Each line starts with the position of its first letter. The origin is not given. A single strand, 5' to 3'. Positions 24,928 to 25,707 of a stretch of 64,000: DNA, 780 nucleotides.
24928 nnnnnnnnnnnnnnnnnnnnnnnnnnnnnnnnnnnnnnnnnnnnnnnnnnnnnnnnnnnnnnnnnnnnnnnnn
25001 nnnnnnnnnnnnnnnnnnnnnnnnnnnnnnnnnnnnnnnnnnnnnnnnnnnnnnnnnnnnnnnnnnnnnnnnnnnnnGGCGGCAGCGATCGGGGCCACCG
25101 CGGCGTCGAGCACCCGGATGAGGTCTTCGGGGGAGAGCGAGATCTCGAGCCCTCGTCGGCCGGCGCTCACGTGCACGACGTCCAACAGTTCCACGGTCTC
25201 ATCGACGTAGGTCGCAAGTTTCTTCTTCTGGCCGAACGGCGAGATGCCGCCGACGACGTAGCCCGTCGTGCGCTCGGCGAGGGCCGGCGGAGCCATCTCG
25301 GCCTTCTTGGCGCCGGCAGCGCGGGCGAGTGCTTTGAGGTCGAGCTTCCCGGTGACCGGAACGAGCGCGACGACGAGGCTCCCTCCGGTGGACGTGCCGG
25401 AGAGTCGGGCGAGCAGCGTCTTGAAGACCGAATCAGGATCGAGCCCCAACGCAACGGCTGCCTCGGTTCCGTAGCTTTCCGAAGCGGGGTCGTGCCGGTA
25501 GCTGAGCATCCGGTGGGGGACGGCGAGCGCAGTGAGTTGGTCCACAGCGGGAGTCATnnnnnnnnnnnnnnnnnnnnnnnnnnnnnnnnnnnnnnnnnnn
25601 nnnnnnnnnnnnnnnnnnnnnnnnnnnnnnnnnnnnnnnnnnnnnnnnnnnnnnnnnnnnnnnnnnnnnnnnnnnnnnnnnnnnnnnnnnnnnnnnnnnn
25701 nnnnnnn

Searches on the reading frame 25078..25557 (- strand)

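Call 41: search_protein_families(library=pfam, proteins=[window:25078-25557:-], max_evalue=0.00001)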
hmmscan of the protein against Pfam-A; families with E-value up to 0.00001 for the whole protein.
window:25078-25557:- (160 aa): 1 family
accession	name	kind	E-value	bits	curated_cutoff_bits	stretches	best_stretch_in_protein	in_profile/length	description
PF04073.20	tRNA_edit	-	6.6e-23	81.6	25.5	1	31-148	8-122/123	Aminoacyl-tRNA editing domain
